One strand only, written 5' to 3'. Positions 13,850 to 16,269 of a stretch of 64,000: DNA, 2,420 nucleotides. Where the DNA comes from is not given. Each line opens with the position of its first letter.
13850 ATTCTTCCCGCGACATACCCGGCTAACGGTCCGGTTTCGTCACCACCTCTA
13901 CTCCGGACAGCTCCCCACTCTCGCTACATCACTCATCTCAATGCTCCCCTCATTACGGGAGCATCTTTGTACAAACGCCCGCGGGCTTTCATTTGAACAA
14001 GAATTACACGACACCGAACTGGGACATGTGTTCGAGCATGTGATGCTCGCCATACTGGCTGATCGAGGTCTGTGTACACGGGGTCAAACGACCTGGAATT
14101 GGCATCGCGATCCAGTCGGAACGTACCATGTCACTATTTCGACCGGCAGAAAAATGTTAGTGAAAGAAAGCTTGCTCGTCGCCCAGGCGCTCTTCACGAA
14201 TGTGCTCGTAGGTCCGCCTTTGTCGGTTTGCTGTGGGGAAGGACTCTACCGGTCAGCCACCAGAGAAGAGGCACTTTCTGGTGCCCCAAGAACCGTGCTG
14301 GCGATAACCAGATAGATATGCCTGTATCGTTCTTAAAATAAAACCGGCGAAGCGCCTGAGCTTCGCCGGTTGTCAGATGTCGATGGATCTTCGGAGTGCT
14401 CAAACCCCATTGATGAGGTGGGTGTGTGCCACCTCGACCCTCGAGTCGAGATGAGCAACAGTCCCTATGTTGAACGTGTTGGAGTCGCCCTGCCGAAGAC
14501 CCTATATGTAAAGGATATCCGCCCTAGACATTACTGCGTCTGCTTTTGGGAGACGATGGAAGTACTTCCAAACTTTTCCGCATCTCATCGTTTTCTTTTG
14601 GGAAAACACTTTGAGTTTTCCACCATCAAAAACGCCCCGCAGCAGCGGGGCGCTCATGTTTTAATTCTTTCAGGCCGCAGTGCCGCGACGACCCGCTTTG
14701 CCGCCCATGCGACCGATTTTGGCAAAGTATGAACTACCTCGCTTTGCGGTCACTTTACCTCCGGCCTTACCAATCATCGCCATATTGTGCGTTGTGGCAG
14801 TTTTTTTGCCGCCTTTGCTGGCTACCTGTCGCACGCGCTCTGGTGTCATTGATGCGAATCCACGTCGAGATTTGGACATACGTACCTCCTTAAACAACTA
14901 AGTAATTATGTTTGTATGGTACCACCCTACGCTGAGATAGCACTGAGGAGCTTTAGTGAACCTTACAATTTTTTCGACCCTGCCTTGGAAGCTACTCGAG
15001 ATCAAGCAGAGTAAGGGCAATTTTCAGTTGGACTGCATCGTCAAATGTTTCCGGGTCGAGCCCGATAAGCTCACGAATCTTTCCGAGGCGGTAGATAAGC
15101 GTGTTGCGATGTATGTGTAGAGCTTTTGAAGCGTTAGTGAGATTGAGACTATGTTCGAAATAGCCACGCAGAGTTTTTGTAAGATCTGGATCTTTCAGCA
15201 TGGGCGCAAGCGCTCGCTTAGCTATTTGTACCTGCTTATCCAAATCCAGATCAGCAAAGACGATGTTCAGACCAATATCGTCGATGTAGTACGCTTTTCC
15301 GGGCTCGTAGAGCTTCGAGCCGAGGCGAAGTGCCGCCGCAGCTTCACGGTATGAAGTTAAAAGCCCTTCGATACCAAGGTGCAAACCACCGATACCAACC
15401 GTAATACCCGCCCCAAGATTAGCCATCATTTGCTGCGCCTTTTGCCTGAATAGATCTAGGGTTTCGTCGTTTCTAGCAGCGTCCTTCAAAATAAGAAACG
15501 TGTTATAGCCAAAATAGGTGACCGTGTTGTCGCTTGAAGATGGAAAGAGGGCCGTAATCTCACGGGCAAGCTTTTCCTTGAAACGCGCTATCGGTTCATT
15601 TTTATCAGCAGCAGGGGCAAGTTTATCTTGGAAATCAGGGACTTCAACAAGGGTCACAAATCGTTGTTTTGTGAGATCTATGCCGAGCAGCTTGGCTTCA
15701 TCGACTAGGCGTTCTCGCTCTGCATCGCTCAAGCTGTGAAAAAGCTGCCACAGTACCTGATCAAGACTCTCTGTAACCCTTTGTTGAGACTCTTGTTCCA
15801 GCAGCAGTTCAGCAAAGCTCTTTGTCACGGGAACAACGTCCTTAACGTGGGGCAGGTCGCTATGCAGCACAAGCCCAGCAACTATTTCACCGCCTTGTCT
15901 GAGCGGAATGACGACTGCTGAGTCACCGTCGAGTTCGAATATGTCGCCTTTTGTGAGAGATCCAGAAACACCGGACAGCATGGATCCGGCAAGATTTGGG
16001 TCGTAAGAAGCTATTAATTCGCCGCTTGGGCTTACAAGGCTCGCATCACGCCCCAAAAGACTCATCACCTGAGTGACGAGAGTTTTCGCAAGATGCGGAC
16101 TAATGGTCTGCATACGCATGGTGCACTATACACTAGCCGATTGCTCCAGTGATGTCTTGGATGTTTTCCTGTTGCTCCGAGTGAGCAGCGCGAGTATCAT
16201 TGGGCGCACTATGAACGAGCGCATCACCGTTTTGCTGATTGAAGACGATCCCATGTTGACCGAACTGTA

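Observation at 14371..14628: ~260-nt ORF-free segment bracketed by two minus-strand intrinsic terminators - candidate small RNA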

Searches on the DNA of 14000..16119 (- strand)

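Call 6: search_rna_families(source=window, start=14000, end=15000, threshold=evalue, max_evalue=10, show_alignments=3)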
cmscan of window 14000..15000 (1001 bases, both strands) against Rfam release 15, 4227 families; matches with E-value up to 10: 9.
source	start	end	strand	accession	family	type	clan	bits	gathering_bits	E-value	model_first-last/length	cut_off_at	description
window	14586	14663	+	RF02059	STnc50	Gene; sRNA;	-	22.5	55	0.44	1-84/84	no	Salmonella enterica sRNA STnc40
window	14718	14806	-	RF02183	ST7-OT3_1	Gene; lncRNA;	-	21.3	50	0.81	1-79/79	no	ST7 overlapping transcript 3 conserved region 1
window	14627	14722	-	RF00512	Leu_leader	Cis-reg; leader;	-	19.5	50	0.28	1-148/148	no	Leucine operon leader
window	14621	14674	-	RF02067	STnc310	Gene; sRNA;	-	18.4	40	1.4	1-61/61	no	Salmonella enterica sRNA STnc310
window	14588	14653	+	RF02236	asX2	Gene; sRNA;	-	17.4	70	1.3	1-87/87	no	Xanthomonas sRNA asX2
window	14622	14741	-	RF02076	STnc100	Gene; sRNA;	-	16.3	47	0.57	1-206/206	no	Gammaproteobacterial sRNA STnc100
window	14630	14689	-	RF01394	isrK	Gene; sRNA;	-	15.4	50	1.3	1-77/77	no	isrK Hfq binding RNA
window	14608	14654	+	RF01519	CC0196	Gene; sRNA;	-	14.9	35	1.6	1-58/58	no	Caulobacter sRNA CC0196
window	14312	14371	+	RF01683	P6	Gene; sRNA;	-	12.3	50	1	1-510/510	no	Pseudomonas sRNA P6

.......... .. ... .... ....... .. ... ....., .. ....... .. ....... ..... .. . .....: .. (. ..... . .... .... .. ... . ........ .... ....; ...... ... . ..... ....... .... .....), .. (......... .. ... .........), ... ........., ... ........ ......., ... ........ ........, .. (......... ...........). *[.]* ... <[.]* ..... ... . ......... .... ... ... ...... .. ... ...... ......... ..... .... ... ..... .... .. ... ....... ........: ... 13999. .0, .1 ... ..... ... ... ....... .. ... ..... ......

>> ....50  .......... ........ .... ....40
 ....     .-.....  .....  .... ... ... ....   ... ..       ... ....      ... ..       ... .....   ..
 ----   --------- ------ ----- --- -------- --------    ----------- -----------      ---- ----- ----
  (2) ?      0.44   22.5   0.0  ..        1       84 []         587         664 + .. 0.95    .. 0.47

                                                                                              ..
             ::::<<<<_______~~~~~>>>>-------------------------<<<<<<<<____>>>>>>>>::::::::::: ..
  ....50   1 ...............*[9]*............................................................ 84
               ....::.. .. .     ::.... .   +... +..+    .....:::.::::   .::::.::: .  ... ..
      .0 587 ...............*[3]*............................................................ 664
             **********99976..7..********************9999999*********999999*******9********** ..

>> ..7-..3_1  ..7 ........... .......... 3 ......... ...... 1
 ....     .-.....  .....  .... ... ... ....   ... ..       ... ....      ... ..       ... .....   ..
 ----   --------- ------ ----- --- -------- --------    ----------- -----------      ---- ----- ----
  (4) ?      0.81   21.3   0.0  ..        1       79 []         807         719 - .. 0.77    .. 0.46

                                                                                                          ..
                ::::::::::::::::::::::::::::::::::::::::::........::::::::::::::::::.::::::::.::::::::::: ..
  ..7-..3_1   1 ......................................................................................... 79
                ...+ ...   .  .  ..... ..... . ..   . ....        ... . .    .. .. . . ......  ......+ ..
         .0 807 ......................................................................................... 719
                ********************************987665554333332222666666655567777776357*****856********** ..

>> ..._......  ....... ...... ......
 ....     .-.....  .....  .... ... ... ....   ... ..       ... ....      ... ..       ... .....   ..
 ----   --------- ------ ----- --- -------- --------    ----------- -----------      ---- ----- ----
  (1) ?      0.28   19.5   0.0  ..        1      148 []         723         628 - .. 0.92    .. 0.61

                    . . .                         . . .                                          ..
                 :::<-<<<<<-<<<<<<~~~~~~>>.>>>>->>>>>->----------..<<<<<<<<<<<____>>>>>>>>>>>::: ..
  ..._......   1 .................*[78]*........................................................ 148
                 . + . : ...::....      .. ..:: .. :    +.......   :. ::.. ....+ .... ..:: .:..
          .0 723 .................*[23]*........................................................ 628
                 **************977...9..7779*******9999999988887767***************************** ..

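Call 37: search_rna_families(sources=[L164, L165, L166, L168, L006, L084, L001], threshold=evalue, max_evalue=5)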
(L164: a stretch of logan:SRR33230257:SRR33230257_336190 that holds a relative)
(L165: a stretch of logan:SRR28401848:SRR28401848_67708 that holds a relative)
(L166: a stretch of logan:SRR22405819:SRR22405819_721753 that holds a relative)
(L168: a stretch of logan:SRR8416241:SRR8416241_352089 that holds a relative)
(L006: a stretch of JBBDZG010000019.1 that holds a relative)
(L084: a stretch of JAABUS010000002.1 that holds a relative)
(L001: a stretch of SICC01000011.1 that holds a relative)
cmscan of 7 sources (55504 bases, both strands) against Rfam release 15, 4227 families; matches with E-value up to 5: 19.
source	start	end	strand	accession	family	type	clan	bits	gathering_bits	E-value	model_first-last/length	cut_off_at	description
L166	6398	6470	+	RF00005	tRNA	Gene; tRNA;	CL00001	75.5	29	8.4e-15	1-71/71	no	tRNA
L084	7383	7455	+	RF00005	tRNA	Gene; tRNA;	CL00001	75.5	29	8.4e-15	1-71/71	no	tRNA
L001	11096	11167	+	RF00005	tRNA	Gene; tRNA;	CL00001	74.4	29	1.7e-14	1-71/71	no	tRNA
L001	8081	8153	-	RF00005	tRNA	Gene; tRNA;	CL00001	74.4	29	1.7e-14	1-71/71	no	tRNA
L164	6197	6269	-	RF00005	tRNA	Gene; tRNA;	CL00001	73.6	29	2.8e-14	1-71/71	no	tRNA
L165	6215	6287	+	RF00005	tRNA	Gene; tRNA;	CL00001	71.5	29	1e-13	1-71/71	no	tRNA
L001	10298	10369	+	RF00005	tRNA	Gene; tRNA;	CL00001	65.1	29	6.2e-12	1-71/71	no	tRNA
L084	8837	8908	+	RF00005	tRNA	Gene; tRNA;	CL00001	63.5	29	1.7e-11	1-71/71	no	tRNA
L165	6215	6288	-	RF04354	Plastid-ycf2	Cis-reg;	-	47.3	65.7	6e-07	1-75/75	no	Plastid-ycf2 5UTR RNA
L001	8080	8153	+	RF04354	Plastid-ycf2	Cis-reg;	-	46.8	65.7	8e-07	1-75/75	no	Plastid-ycf2 5UTR RNA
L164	6196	6269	+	RF04354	Plastid-ycf2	Cis-reg;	-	45.7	65.7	1.6e-06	1-75/75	no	Plastid-ycf2 5UTR RNA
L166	6398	6471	-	RF04354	Plastid-ycf2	Cis-reg;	-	45.7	65.7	1.6e-06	1-75/75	no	Plastid-ycf2 5UTR RNA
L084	7383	7456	-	RF04354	Plastid-ycf2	Cis-reg;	-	45.7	65.7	1.6e-06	1-75/75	no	Plastid-ycf2 5UTR RNA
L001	11096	11168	-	RF04354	Plastid-ycf2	Cis-reg;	-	29.8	65.7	0.035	1-75/75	no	Plastid-ycf2 5UTR RNA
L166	6398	6469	+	RF01684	mascRNA-menRNA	Gene;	-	24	42.5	1.6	1-56/56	no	MALAT1-associated small cytoplasmic RNA/MEN beta RNA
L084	7383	7454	+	RF01684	mascRNA-menRNA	Gene;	-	24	42.5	1.6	1-56/56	no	MALAT1-associated small cytoplasmic RNA/MEN beta RNA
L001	850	902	-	RF01139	sR2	Gene; snRNA; snoRNA; CD-box;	-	22.6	42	0.76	1-57/57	no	Small nucleolar RNA sR2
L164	4754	4833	+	RF00013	6S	Gene;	-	21.9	46.4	2.3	40-147/187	no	6S / SsrS RNA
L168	3618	3652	+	RF01716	PhotoRC-I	Cis-reg;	-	20.3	45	0.71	1-44/44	no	PhotoRC-I RNA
